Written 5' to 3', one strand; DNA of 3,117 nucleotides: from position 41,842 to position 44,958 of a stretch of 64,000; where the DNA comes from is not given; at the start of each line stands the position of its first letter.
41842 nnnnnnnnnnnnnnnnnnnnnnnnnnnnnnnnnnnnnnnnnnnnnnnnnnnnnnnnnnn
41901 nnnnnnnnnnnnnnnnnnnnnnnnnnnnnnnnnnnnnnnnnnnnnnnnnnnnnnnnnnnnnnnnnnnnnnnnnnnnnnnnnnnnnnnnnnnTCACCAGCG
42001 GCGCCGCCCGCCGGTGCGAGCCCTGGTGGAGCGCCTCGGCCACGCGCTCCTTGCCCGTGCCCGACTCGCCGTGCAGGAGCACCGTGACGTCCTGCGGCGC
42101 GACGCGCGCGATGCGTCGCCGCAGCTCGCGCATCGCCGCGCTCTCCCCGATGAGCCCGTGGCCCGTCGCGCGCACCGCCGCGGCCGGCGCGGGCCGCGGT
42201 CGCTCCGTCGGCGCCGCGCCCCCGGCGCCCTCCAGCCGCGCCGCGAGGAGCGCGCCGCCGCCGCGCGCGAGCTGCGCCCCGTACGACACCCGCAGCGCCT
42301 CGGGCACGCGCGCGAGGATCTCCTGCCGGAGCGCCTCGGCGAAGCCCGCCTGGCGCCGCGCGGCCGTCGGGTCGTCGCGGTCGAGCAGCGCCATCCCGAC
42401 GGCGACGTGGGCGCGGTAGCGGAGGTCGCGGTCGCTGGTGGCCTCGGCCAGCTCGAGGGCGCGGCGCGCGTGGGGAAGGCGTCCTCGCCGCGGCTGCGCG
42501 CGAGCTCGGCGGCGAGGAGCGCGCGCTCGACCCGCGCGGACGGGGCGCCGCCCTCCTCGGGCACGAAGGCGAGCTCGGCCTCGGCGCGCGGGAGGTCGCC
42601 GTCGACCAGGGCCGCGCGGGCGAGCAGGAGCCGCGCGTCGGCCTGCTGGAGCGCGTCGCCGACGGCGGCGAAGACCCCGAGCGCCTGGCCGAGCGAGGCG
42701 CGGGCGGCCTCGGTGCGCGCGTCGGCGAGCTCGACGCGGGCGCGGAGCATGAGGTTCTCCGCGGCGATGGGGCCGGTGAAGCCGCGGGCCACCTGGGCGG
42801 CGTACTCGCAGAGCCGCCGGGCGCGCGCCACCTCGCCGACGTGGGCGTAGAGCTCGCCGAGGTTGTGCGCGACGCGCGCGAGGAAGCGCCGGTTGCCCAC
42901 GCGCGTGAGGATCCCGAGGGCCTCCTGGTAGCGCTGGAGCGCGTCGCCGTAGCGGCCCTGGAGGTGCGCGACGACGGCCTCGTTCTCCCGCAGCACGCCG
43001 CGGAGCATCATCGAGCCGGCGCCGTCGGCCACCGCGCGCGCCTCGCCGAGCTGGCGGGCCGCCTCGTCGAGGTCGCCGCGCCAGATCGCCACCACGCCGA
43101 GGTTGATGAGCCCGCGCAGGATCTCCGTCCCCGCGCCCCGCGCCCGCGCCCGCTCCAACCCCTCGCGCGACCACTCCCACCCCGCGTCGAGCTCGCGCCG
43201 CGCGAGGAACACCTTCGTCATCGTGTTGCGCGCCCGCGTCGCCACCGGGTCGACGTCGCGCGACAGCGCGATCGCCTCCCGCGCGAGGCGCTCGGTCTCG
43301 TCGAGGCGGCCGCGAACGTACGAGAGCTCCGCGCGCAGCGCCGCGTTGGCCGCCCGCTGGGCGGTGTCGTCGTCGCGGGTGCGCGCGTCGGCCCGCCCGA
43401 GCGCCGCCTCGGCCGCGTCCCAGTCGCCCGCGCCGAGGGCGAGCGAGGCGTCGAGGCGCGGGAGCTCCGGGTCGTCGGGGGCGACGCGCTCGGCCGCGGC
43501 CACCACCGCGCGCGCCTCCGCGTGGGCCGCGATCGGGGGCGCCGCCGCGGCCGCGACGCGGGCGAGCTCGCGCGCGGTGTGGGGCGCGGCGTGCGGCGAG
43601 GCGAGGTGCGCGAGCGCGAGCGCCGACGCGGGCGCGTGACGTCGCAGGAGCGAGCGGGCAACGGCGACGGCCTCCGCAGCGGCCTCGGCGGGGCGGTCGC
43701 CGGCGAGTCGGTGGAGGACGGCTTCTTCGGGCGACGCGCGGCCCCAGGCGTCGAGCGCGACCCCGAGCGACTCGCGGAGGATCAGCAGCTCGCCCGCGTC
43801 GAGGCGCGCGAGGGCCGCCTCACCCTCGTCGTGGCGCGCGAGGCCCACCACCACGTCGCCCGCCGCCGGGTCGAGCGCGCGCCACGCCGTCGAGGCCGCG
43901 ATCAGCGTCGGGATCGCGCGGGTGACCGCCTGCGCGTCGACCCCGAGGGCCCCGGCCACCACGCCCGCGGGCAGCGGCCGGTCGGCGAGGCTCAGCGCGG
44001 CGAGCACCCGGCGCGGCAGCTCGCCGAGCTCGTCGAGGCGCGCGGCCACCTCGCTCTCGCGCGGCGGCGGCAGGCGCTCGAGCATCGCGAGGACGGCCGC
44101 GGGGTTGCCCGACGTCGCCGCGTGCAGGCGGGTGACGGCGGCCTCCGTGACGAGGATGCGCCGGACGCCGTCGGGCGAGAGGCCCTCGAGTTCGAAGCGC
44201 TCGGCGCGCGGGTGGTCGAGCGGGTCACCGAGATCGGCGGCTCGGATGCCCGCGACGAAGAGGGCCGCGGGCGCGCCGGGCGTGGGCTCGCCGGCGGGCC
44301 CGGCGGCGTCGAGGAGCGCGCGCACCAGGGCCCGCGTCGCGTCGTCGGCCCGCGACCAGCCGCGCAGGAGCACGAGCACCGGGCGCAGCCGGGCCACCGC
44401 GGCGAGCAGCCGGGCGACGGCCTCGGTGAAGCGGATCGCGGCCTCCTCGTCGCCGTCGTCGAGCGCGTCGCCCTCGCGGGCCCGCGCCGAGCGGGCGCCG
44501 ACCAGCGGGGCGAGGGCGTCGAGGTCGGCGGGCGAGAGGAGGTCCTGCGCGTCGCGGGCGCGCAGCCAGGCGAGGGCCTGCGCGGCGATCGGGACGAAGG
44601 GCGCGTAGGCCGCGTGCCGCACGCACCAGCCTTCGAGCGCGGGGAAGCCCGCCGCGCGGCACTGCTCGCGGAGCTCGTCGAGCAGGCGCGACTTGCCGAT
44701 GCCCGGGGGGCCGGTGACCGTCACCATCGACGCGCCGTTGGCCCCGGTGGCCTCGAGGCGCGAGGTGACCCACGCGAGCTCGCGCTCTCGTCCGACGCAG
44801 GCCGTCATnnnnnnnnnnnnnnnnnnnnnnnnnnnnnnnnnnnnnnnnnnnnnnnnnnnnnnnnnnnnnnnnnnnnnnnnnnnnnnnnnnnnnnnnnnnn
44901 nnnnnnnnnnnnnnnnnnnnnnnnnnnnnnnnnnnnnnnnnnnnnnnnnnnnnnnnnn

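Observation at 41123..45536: Roughly 1200-aa AAA/TPR/sigma-54-activator regulator under an overlapping TetR gene, interrupted by a single-base frameshift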

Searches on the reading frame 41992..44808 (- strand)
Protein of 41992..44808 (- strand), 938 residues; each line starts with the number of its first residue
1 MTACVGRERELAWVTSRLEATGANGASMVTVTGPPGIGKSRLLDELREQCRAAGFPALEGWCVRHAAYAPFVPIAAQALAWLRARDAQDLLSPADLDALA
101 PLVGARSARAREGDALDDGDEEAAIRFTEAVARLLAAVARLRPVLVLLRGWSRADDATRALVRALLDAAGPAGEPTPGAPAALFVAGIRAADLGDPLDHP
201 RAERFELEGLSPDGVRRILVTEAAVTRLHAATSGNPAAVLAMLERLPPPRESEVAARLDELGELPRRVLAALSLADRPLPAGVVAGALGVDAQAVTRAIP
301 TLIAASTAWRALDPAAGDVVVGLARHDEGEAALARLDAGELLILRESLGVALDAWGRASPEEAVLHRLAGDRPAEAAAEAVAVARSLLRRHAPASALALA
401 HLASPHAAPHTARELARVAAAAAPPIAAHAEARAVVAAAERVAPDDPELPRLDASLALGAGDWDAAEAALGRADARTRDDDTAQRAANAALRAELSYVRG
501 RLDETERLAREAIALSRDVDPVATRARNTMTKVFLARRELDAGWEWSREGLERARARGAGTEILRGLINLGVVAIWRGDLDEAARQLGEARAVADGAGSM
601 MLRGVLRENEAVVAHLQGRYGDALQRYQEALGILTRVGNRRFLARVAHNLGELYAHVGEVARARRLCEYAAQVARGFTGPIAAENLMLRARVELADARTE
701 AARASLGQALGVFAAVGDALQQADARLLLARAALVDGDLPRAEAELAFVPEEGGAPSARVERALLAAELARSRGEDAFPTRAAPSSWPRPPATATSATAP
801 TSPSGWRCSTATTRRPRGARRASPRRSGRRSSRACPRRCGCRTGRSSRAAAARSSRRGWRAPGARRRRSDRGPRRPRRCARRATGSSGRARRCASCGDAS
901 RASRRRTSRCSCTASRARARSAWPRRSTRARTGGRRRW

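Call 3: search_protein_families(library=pfam, proteins=[window:41992-44808:-], max_evalue=0.01)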
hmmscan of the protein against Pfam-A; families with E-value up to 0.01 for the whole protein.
window:41992-44808:- (938 aa): 5 families
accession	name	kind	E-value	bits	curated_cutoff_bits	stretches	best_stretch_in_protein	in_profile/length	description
PF13191.12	AAA_16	-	4.9e-21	76.4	32.6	1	4-169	2-159/167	AAA ATPase domain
PF13424.12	TPR_12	-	1.1e-11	45.2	30.1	3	609-666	8-67/77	Tetratricopeptide repeat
PF17874.7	TPR_MalT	-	1.1e-09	38.5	45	1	489-770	4-290/336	MalT-like TPR region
PF13374.12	TPR_10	-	0.0031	17.9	27.5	0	644-673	2-31/42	Tetratricopeptide repeat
PF13401.12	AAA_22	-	0.0043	17.8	27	0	25-50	4-29/130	AAA domain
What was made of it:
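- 42472..44808 (-): 5' part of the regulator gene, codons 1-779 (M1 to P779). It encodes the STAND-type nucleotide-binding domain, a winged-helix and arm region, and the TPR sensor. AAA_16 on residues 4-169 and TPR_MalT on 489-770 (call 3).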

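Call 15: find_encoding_contigs(protein=window:41992-44808:-, flank=10000, max_places=4)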
Protein window:41992-44808:- (938 aa): no gene with exactly this product is on record in the collection.

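Call 34: search_solved_structures(query=window:42476-44808:-, max_evalue=1)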
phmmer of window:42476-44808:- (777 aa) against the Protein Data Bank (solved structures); distinct sequences matched with E-value up to 1: 13.
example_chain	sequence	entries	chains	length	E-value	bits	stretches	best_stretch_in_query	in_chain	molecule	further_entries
9k7u_A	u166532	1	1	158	0.0015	20.5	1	567-691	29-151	Heter-Zn2-HEHE-22A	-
5a7d_B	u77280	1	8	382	0.0027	19.7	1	510-698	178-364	PINS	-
6fuz_A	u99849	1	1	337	0.012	17.5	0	609-669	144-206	Kinesin light chain 1,Kinesin light chain 1,C-Jun-amino-terminal kinase-interacting protei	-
6fv0_A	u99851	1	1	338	0.012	17.5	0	609-669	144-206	Kinesin light chain 1,Torsin-1A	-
6swu_A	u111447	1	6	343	0.013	17.5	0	609-669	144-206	Kinesin light chain 1,Kinesin light chain 1,TPR domain of kinesin light chain 1 in complex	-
5oj8_A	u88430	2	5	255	0.17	13.7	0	611-677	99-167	Kinesin light chain 1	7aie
3nf1_A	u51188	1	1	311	0.21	13.5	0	611-677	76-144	Kinesin light chain 1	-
4a1s_A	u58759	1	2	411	0.24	13.3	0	558-731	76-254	PARTNER OF INSCUTEABLE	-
7ai4_A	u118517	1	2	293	0.31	12.9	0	611-677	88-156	Isoform C of Kinesin light chain 1,Isoform C of Kinesin light chain 1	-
3owa_A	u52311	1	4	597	0.38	12.6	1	633-725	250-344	Acyl-CoA dehydrogenase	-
6uds_A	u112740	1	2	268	0.9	11.4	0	551-626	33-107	3-oxoacyl-(Acyl-carrier-protein) reductase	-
6wpr_A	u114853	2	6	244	0.93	11.3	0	552-626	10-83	3-oxoacyl-[acyl-carrier-protein] reductase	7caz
6t60_A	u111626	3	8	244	0.94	11.3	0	552-626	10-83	3-oxoacyl-(Acyl-carrier-protein) reductase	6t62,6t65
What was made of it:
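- Tried and rejected: A sequence search of the PDB with the N-terminal part found only generic TPR proteins (call 34).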

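Call 61: predict_structure(alignment_id=A2)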
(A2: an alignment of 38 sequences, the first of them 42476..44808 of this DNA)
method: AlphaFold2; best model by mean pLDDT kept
length: 777 residues; sequences in the alignment: 38
mean_pLDDT: 89.5   pTM: 0.86
mean pLDDT of the five models: 89.5, 87.2, 87.1, 86.4, 85.0
residues with pLDDT >= 90: 512; 70-90: 228; 50-70: 18; < 50: 19
segments of 3 or more residues with pLDDT < 50: 105-118
pLDDT, mean of each block of 10 residues (from residue 1): 70 94 91 85 93 96 90 96 92 89 58 47 87 94 95 91 90 78 89 60 88 83 86 84 75 89 94 93 96 94 93 87 90 93 96 92 95 94 93 95 96 97 89 97 97 94 93 96 96 92 95 90 90 90 94 90 93 93 96 84 94 93 93 87 90 91 92 78 90 93 95 85 93 96 93 77 93 86
secondary structure, 60 per line:
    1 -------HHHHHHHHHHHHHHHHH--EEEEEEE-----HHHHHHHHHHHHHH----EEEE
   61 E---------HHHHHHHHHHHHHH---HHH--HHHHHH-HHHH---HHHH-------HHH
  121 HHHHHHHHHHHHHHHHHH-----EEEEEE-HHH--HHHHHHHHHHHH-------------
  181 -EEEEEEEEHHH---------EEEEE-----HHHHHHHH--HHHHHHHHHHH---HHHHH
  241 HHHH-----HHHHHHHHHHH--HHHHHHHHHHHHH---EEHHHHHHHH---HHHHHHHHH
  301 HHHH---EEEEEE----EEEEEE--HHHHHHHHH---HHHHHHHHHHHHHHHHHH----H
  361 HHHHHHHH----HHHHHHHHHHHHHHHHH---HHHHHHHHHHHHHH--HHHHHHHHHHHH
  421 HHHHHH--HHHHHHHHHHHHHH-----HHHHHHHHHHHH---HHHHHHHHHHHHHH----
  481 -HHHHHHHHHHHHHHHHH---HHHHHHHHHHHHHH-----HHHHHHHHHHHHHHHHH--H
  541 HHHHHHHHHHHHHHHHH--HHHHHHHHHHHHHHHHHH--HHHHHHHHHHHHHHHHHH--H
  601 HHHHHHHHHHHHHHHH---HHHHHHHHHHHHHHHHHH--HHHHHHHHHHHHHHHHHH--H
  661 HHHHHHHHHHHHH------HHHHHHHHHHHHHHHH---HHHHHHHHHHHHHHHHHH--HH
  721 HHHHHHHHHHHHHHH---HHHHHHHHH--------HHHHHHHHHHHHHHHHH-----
elements in order (helices of 4 or more, strands of 3 or more residues): H8-24 E27-33 H39-52 E57-61 H71-84 H93-98 H100-103 H107-110 H118-138 E144-149 H156-167 E182-189 E202-206 H212-219 H222-232 H236-244 H250-260 H263-275 H281-288 H292-304 E308-313 E318-323 H326-334 H338-355 H360-368 H373-389 H393-406 H409-426 H429-442 H448-459 H463-476 H482-498 H502-515 H521-537 H540-557 H560-577 H580-597 H600-616 H620-637 H640-657 H660-673 H680-695 H699-716 H719-735 H739-747 H756-772
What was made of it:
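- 42472..44808 (-): AF2 model: pLDDT 89.5, pTM 0.86 (call 61).
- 44359..44379 (-): Strand VLVLLRG. This is the Walker B position, but it carries Arg149-Gly150 instead of the usual Asp-Asp/Glu. The model puts residues 144-149 in a beta strand (call 61).
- On STAND NTPases with a TPR sensor (MalT/PH0952 type): The strand position is confirmed by the model (call 61). In the AF2 model (pLDDT 89.5) the alpha/beta domain is followed by helices, a beta hairpin at 308-323 and an all-helical repeat from 326 to 772 (call 61).
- The break lies inside the TPR array, between helices (call 61).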

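Call 63: fold_search(model_id=the predicted structure, library=pdb)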
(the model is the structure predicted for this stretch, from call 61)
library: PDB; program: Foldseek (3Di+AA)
matches with E <= 10: 1796; with E <= 0.001: 250
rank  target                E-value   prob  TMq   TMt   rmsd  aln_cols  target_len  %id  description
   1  6mfv_A                6.9e-12  1.00  0.37  0.42  12.4       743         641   14  Crystal structure of the Signal Transduction ATPase with Numerous Domains (STAND) protein with a tetratricopeptide rep (released 2019-02-20)
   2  8chy                  1.7e-07  1.00  0.18  0.45  11.0       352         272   18  Crystal structure of an 8-repeat consensus TPR superhelix with Zinc. (released 2024-02-21)
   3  9zjr                  2.3e-07  1.00  0.29  0.21  19.3       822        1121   10  Human sterile alpha motif domain-containing protein 9 (SAMD9), monomer (released 2026-02-25)
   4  1w3b_A                2.4e-07  1.00  0.31  0.52  10.0       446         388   19  The superhelical TPR domain of O-linked GlcNAc transferase reveals structural similarities to importin alpha. (released 2004-09-09)
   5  6eou                  2.7e-07  1.00  0.26  0.50   9.5       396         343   19  O-GlcNAc transferase TPR domain with the intellectual disability associated mutation L254F (released 2018-05-09)
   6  6hc2_S                7.3e-07  1.00  0.31  0.58   6.8       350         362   17  Crystal structure of NuMA/LGN hetero-hexamers (released 2019-05-29)
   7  5a7d_H                7.9e-07  1.00  0.27  0.50   8.4       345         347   18  Tetrameric assembly of LGN with Inscuteable (released 2016-08-03)
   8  9zjw_A                8.2e-07  1.00  0.28  0.21  20.0       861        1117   11  Human sterile alpha motif domain-containing protein 9 (SAMD9), loss-of-function mutant R837A (released 2026-02-25)
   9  3sf4_A                9.3e-07  1.00  0.28  0.53   8.2       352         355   17  Crystal structure of the complex between the conserved cell polarity proteins Inscuteable and LGN (released 2011-11-23)
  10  3sf4_B                1.0e-06  1.00  0.27  0.52   7.6       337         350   17  Crystal structure of the complex between the conserved cell polarity proteins Inscuteable and LGN (released 2011-11-23)
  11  9hvq_Q                1.0e-06  1.00  0.19  0.17  27.5       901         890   12  Structure of the transcribing Pol II-DSIF-PAF-SPT6-RECQL5 complex (released 2025-07-16)
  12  1w3b_B                1.1e-06  1.00  0.29  0.52   9.0       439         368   18  The superhelical TPR domain of O-linked GlcNAc transferase reveals structural similarities to importin alpha. (released 2004-09-09)
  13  5a7d_C                1.2e-06  1.00  0.23  0.45  10.8       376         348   17  Tetrameric assembly of LGN with Inscuteable (released 2016-08-03)
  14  9qhb                  1.2e-06  1.00  0.22  0.53   8.4       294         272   18  Crystal structure of 16-repeat CTPR protein with eliminated coordination sites (released 2025-10-22)
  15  6hc2_E                1.3e-06  1.00  0.31  0.57   7.0       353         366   17  Crystal structure of NuMA/LGN hetero-hexamers (released 2019-05-29)
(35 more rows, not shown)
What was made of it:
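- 42472..44808 (-): Best PDB match is 6mfv_A, the STAND-TPR protein PH0952, at E 6.9e-12 (call 63).
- On STAND NTPases with a TPR sensor (MalT/PH0952 type): The top PDB hit is 6mfv_A, a STAND-TPR protein, at E 6.9e-12 (call 63).
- Closest known: MalT / PH0952-type STAND transcription factors with a TPR sensor. Same: 6mfv_A is the best structural match (E 6.9e-12, 743 aligned columns, call 63).
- Fold and domains: calls 3, 61, 63.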

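Call 79: search_protein_representatives(protein=window:42476-44808:-)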
Query: 777 residues. Proteins with E-value up to 0.001 (for the whole library): 9023; up to 1e-10: 586; up to 1e-30: 38. The best 150 are listed.
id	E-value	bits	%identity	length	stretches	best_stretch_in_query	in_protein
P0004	0.0e+00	1124.9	74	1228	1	1-777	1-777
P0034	3.6e-214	730.0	52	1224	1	1-776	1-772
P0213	7.8e-143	494.2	66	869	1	366-777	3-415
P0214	1.1e-81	292.0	62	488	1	443-692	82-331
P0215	6.0e-64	233.5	51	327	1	238-531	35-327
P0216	3.7e-62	227.6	35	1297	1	3-776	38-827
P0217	6.2e-62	226.8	29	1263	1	5-777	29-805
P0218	2.4e-59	218.3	35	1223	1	5-776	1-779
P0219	3.1e-59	217.9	35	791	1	2-775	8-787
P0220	4.5e-59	217.4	34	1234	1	19-772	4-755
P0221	6.1e-57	210.3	37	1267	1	3-776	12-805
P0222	1.2e-49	186.2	79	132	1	1-120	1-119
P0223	1.7e-48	182.4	31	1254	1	2-775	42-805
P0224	1.2e-47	179.6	28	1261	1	3-774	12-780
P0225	3.5e-47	178.1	33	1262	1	2-776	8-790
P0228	3.9e-41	158.1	26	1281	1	3-749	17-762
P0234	5.5e-37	144.3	33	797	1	4-767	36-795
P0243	3.5e-32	128.5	26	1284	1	18-775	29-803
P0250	4.1e-30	121.6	29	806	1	23-773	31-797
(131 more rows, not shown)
